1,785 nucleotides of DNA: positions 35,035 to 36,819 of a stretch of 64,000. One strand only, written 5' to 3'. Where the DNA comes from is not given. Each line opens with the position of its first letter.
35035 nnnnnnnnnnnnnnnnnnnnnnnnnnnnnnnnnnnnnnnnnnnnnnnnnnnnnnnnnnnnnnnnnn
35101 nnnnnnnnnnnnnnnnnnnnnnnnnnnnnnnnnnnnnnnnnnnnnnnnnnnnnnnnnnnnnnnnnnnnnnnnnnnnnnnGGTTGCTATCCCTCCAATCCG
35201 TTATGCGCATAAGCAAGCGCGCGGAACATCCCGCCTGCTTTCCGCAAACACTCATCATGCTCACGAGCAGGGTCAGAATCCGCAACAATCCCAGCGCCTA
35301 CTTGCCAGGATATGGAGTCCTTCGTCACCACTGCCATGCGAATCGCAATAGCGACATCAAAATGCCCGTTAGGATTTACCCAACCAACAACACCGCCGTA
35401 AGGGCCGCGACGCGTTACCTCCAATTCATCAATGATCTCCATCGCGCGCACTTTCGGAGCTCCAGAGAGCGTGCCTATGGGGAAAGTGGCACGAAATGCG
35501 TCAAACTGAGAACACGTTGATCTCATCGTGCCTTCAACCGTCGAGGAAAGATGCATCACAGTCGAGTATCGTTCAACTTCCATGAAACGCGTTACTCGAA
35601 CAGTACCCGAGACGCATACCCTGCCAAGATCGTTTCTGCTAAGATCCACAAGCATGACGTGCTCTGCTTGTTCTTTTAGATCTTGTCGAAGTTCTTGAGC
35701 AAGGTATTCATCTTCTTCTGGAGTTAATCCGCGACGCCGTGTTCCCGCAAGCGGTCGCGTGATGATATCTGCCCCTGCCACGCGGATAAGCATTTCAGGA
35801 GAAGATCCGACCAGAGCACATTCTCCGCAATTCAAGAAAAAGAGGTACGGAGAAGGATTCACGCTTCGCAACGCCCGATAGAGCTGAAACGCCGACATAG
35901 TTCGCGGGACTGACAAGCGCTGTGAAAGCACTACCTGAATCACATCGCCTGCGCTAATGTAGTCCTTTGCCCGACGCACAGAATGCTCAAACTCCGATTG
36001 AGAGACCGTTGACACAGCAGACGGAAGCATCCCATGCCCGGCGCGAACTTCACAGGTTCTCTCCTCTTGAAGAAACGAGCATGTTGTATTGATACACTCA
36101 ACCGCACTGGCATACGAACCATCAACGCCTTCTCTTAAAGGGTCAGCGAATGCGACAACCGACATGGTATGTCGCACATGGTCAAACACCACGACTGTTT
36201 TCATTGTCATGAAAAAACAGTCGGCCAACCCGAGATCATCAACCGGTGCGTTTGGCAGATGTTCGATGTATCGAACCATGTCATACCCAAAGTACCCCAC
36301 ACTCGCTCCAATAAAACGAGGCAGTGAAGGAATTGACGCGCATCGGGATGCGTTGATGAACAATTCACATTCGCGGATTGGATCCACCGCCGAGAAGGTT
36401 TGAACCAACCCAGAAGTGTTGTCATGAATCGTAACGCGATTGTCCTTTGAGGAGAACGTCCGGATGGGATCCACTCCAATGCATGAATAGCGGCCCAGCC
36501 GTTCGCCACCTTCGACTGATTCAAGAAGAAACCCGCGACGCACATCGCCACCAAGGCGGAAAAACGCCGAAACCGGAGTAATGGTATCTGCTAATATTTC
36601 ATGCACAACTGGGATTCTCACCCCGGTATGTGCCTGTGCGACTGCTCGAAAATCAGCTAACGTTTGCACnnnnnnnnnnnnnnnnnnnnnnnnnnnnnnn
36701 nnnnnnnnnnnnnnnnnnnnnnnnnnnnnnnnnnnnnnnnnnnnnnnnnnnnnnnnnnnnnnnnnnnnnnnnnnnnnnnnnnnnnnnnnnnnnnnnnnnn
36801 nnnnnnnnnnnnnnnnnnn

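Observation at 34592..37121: GC-rich trpE/trpG-like pair preceded by a strong promoter and a T-box-like leader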

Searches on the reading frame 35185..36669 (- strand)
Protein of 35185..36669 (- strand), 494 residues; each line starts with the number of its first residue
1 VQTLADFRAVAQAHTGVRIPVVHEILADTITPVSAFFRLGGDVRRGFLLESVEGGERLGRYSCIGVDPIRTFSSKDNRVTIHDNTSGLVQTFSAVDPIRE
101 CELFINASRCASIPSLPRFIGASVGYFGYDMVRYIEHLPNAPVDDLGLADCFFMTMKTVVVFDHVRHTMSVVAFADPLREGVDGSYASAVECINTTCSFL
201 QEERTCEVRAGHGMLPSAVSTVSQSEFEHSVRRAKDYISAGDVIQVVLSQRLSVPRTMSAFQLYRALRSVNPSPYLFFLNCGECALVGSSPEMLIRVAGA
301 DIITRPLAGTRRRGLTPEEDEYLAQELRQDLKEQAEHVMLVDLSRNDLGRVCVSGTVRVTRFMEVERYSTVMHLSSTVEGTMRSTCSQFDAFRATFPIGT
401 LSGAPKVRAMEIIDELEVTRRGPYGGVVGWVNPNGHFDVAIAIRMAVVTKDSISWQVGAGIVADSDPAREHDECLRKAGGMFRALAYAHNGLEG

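Call 9: search_protein_families(library=ncbifam, proteins=[window:35185-36669:-])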
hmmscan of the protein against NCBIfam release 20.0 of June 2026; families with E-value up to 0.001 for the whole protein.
window:35185-36669:- (494 aa): 26 families (the best 25 are shown)
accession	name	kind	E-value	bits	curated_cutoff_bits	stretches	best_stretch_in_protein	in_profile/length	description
TIGR00564.1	trpE_most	equivalog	6.5e-158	526.5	517.7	1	27-484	1-453/455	anthranilate synthase component I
NF010086.0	PRK13571.1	equivalog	3.5e-143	477.8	693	1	3-489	10-501/510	anthranilate synthase component I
TIGR01820.1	TrpE-arch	equivalog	5.7e-132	441.2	512.05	1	33-485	2-448/449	anthranilate synthase component I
TIGR01824.1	PabB-clade2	equivalog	1.1e-103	347.2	408.55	1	122-479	2-353/355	aminodeoxychorismate synthase, component I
NF004610.0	PRK05940.1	equivalog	4.9e-97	325.6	568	1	57-487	49-461/467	anthranilate synthase component I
NF006563.0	PRK09070.1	equivalog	2.4e-96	323.1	514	1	46-486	25-445/447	aminodeoxychorismate synthase component I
NF010087.0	PRK13572.1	equivalog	1.1e-95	320.9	580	1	30-486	9-432/435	anthranilate synthase component I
NF010079.0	PRK13564.1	equivalog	5.5e-95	319.1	471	1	116-490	142-516/521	anthranilate synthase component 1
NF010089.0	PRK13574.1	equivalog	5.8e-90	302.3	527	1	47-477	27-410/421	anthranilate synthase component I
TIGR00553.1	pabB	equivalog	9.1e-83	278.1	328.4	1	124-478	2-326/329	aminodeoxychorismate synthase component I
TIGR00565.1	trpE_proteo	equivalog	2.2e-82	277.5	494.65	1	123-489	129-497/498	anthranilate synthase component I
NF010082.0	PRK13567.1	equivalog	4.4e-76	256.5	576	1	45-479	23-461/468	anthranilate synthase component I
NF005698.0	PRK07508.1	equivalog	1.6e-71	240.9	452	1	210-478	102-372/383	aminodeoxychorismate synthase component I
NF012009.0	PRK15465.1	equivalog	3.5e-71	240.1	622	1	47-484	32-450/453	aminodeoxychorismate synthase component 1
NF010081.0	PRK13566.1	equivalog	3.8e-67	227.1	645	1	124-488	160-510/729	anthranilate synthase component I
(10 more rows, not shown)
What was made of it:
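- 35185..36669 (-): trpE, anthranilate synthase component I (494 aa). It starts at a GTG, with the ribosome-binding site AAGGAG at 36682..36677. TIGR00564 scores 526.5, above the 517.7 cut-off (call 9).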

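Call 10: find_related_loci(query=window:35185-36669:-, collection=genome_contigs, flank=10000)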
Query window:35185-36669:- (494 aa) in genome_contigs; peptide patterns used: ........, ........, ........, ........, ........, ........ (x = any residue, [..] = any of these).
574 stretches matched a pattern; 532 encode a relative of the query (tblastn E <= 1e-3); the best 80 are kept; 80 distinct loci.
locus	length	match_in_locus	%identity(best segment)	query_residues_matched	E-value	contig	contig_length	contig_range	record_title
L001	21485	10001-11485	50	3-493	1e-138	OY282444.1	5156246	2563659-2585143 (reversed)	MAG: uncultured Poribacteria bacterium genome assembly, chromosome: 1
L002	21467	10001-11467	46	3-493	3e-137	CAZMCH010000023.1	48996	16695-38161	MAG TPA_asm: uncultured bacterium isolate binchicken_co274_484 genome assembly, contig: NODE_1863_length_48996_cov_5.969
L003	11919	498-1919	47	19-493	4e-134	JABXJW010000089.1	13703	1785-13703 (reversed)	MAG: Desulfobacterales bacterium isolate CR_Bin_276 NODE_121_length_13703_cov_8.349626, whole genome shotgun sequence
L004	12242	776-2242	46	3-493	7e-133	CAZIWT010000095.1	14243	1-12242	MAG TPA_asm: uncultured Thermodesulfobacteriota bacterium isolate binchicken_co334_237 genome assembly, contig: NODE_751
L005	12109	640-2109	47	3-493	1e-130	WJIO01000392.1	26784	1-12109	MAG: Candidatus Poribacteria bacterium isolate Bin_402 k141_4129612, whole genome shotgun sequence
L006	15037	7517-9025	47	1-492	1e-129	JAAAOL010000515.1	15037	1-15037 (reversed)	MAG: Bacteroidetes bacterium isolate GSL.Bin22 NODE_2881_length_15037_cov_0.462658, whole genome shotgun sequence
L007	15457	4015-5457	48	5-488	8e-129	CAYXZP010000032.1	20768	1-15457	MAG TPA_asm: uncultured Myxococcales bacterium isolate SRP092902_co1_85 genome assembly, contig: NODE_3569_length_20768_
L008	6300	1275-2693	47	19-489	7e-129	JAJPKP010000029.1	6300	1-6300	MAG: Proteobacteria bacterium isolate Centralia_MAG_89 k107_26495063, whole genome shotgun sequence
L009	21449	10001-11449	46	5-490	2e-126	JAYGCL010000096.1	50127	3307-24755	MAG: Deltaproteobacteria bacterium isolate OC6_4000m_MAG_306 OC6_4000m_contig_791293, whole genome shotgun sequence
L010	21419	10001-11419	46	19-489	1e-125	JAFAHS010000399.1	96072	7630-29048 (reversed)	MAG: Deltaproteobacteria bacterium isolate CP_BE_BS_27 BE_BS_k147_3753425, whole genome shotgun sequence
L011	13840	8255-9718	47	13-492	3e-125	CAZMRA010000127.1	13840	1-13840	MAG TPA_asm: uncultured Caldilineaceae bacterium isolate SRP268622_co1_566 genome assembly, contig: NODE_10176_length_13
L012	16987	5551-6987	46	11-489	4e-125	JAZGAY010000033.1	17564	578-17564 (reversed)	MAG: Candidatus Brocadiales bacterium isolate SCS1bin.38 SCS1bin.38_33, whole genome shotgun sequence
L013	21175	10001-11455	46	3-490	2e-124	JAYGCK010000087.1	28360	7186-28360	MAG: Deltaproteobacteria bacterium isolate OC6_2000m_MAG_269 OC6_2000m_contig_3289877, whole genome shotgun sequence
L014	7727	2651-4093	47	13-491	2e-124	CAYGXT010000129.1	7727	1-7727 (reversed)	MAG TPA_asm: uncultured Myxococcaceae bacterium isolate ERP119294_co1_426 genome assembly, contig: NODE_13677_length_772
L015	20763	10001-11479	46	1-492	7e-124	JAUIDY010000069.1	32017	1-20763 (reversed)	MAG: Rhodothermia bacterium isolate 8_bin.12 NODE_1546_length_32017_cov_0.933302, whole genome shotgun sequence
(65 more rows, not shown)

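Call 12: find_homologous_proteins(query=window:35185-36669:-)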
Query window:35185-36669:- (494 aa): 8000 proteins with E <= 0.001 among 8000 candidates; the best 120 are listed.
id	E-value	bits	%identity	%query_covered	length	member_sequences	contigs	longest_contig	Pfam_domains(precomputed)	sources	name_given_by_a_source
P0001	0.0e+0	1032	93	100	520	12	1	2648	PF04715.20,PF00425.25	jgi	-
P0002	2.1e-144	500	51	98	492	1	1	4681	PF04715.20,PF00425.25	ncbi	-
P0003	1.5e-143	497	51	99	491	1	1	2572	PF04715.20,PF00425.25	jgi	-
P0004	1.6e-143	497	52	98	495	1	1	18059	PF04715.20,PF00425.25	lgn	-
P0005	3.3e-143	496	53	99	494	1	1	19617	PF04715.20,PF00425.25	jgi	-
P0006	5.3e-143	496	50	99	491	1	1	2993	PF04715.20,PF00425.25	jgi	-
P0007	4.9e-142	492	52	98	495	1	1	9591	PF04715.20,PF00425.25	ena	-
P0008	5.2e-142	492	50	99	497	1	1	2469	PF04715.20,PF00425.25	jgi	jgi:anthranilate synthase component 1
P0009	1.0e-141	491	50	99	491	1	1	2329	PF04715.20,PF00425.25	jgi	-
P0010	1.8e-141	491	52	99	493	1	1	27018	PF04715.20,PF00425.25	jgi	jgi:anthranilate synthase component 1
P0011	1.3e-140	488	50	99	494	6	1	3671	PF04715.20,PF00425.25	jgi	-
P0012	1.5e-139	484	49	99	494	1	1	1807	PF04715.20,PF00425.25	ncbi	-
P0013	2.4e-139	483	50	99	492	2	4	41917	PF04715.20,PF00425.25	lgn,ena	-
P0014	2.8e-139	483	50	98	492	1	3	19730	PF04715.20,PF00425.25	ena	-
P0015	3.5e-139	483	51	99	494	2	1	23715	PF04715.20,PF00425.25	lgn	-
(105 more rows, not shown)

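Call 30: find_encoding_contigs(protein=P0005, flank=6000, max_places=2)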
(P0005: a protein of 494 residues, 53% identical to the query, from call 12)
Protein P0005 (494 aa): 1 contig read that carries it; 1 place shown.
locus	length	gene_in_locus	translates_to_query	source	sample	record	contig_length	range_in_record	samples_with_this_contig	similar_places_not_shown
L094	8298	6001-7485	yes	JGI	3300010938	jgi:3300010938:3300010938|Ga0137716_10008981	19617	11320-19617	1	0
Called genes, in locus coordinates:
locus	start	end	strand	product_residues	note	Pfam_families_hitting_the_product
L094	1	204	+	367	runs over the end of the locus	PF02746:MR_MLE_N, PF13378:MR_MLE_C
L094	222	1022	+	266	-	PF01261:AP_endonuc_2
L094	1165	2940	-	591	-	PF03648:Glyco_hydro_67N (faint), PF16126:DUF4838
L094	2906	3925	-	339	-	PF08240:ADH_N, PF00107:ADH_zinc_N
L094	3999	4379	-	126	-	PF20979:Arginosuc_syn_C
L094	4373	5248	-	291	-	-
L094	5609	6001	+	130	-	PF01502:PRA-CH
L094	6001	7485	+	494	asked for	PF04715:, PF00425:Chorismate_bind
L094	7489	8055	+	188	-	PF00117:GATase, PF07722:Peptidase_C26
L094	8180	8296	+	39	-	?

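Call 31: find_encoding_contigs(protein=P0004, flank=6000, max_places=2)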
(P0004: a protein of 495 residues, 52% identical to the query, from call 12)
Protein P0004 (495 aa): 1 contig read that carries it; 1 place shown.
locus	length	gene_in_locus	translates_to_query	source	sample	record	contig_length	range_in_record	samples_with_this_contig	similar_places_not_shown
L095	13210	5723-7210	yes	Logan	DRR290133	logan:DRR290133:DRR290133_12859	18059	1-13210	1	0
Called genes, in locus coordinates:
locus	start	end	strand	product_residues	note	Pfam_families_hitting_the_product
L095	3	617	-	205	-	?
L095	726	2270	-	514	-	PF14849:YidC_periplas (faint), PF02096:60KD_IMP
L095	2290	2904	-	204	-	-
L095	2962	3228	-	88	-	PF01809:YidD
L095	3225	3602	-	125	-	PF00825:Ribonuclease_P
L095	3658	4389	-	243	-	-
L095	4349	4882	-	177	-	PF01844:HNH, PF13395:HNH_4 (weak), PF14279:HNH_5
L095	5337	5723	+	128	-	PF01502:PRA-CH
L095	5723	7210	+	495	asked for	PF04715:, PF00425:Chorismate_bind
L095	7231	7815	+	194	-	PF00117:GATase, PF07722:Peptidase_C26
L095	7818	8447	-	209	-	PF06283:ThuA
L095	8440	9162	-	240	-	PF00072:Response_reg, PF00486:Trans_reg_C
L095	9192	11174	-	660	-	PF00754:F5_F8_type_C, PF22633:F5_F8_type_C_2 (weak)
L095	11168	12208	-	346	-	PF02606:LpxK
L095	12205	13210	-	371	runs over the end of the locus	PF02684:LpxB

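Call 32: find_encoding_contigs(protein=P0010, flank=6000, max_places=2)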
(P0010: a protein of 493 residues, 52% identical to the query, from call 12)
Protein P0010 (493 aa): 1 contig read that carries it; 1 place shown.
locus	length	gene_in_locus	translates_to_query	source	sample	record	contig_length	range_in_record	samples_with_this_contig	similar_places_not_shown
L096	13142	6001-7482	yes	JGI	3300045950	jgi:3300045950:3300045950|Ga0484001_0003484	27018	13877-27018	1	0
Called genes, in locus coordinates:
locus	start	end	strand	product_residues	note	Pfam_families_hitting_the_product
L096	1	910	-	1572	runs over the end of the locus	PF04997:RNA_pol_Rpb1_1, PF00623:RNA_pol_Rpb1_2, PF04983:RNA_pol_Rpb1_3, PF05000:RNA_pol_Rpb1_4, PF04998:RNA_pol_Rpb1_5, PF01333:Apocytochr_F_C (faint), PF21668:RPOC_hybrid (faint)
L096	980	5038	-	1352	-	PF04563:RNA_pol_Rpb2_1, PF04561:RNA_pol_Rpb2_2, PF04565:RNA_pol_Rpb2_3, PF10385:RNA_pol_Rpb2_45, PF00562:RNA_pol_Rpb2_6, PF04560:RNA_pol_Rpb2_7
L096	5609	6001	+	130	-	PF01502:PRA-CH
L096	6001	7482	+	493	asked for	PF04715:, PF00425:Chorismate_bind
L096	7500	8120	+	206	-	-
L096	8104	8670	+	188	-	PF00117:GATase, PF07722:Peptidase_C26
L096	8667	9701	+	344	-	PF02885:Glycos_trans_3N, PF00591:Glycos_transf_3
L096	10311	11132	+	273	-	PF00218:IGPS, PF01729:QRPTase_C (faint)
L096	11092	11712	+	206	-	PF00697:PRAI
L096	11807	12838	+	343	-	PF13793:Pribosyltran_N, PF00156:Pribosyltran, PF14572:Pribosyl_synth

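Call 34: find_encoding_contigs(protein=P0001, flank=10000, max_places=10)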
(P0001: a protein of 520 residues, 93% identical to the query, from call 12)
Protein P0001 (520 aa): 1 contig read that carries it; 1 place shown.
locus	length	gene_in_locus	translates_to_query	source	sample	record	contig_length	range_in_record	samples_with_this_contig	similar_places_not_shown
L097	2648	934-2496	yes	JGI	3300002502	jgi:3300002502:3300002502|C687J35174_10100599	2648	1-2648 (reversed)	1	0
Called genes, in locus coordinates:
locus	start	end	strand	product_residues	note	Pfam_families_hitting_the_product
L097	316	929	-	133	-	-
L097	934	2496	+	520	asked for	PF04715:, PF00425:Chorismate_bind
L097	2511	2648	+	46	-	?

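Call 49: search_solved_structures(query=window:35185-36669:-, max_evalue=1e-30, show_alignments=1)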
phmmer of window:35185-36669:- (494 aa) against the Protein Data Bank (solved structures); distinct sequences matched with E-value up to 1e-30: 24.
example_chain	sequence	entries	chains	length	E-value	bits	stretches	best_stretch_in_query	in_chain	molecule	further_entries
7bvd_A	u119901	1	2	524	1.7e-101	343.8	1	5-488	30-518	Anthranilate synthase component 1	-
5cwa_A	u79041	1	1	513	8.2e-98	331.6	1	5-489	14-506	Anthranilate synthase component 1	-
7qu9_A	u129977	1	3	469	4.7e-92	312.6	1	36-487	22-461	Anthranilate synthase component I family protein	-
7pi1_AAA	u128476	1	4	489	7.4e-92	312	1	35-487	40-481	Aminodeoxychorismate synthase component 1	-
5kck_A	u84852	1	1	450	6.8e-84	285.7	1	26-483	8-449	Anthranilate synthase component I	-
1qdl_A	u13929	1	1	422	1.6e-72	248.2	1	221-480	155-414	PROTEIN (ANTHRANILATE SYNTHASE (TRPE-SUBUNIT))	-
4grh_A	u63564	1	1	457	9.6e-65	222.6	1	209-486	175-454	aminodeoxychorismate synthase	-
1i1q_A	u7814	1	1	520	7.5e-64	219.6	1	111-492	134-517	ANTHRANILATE SYNTHASE COMPONENT I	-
1i7q_A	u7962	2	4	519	1.8e-63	218.4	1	124-492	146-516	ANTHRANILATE SYNTHASE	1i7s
8rp1_CCC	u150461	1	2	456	1.7e-59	205.2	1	46-483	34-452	Aminodeoxychorismate synthase component 1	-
8rp0_CCC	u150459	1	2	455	1.9e-59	205.1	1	47-483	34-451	Aminodeoxychorismate synthase component 1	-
8rp2_CCC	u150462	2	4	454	1.9e-59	205.1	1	47-483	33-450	Aminodeoxychorismate synthase component 1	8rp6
1k0e_A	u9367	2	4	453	1.9e-59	205.1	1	47-483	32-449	p-aminobenzoate synthase component I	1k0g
8hx6_A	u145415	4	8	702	4e-51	177.7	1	108-485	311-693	4-amino-4-deoxychorismate synthase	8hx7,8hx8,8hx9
3h9m_A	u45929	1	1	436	8.2e-44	153.6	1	222-485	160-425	p-aminobenzoate synthetase, component I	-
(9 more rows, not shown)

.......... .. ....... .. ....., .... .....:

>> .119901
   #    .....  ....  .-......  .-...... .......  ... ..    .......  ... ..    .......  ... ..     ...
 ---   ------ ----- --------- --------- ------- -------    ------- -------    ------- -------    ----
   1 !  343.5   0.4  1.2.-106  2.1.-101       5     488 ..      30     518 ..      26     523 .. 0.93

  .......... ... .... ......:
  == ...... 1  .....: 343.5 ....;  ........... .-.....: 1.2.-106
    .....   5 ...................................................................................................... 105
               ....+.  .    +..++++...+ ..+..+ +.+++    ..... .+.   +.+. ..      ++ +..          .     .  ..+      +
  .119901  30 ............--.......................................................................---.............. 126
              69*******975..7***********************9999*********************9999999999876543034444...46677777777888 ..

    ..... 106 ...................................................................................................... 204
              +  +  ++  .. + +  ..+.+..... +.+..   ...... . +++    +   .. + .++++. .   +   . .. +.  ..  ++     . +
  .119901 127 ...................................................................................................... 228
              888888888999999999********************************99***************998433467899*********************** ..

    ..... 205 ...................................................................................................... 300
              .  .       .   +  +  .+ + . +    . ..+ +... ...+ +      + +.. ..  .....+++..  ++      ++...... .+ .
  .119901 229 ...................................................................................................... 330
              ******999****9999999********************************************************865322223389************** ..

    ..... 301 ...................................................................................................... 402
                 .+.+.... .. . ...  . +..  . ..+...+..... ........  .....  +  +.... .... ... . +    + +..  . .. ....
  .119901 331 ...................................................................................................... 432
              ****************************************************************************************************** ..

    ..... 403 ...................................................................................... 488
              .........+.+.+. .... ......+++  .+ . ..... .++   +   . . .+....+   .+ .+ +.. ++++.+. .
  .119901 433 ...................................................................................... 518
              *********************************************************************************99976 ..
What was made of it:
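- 35185..36669 (-): The best solved-structure matches are mycobacterial TrpE 7bvd/5cwa (call 49).
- On Anthranilate synthase component I (TrpE, TIGR00564): The top solved-structure matches are TrpE 7bvd and 5cwa (call 49).
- The best solved-structure relatives are anthranilate synthases (call 49).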
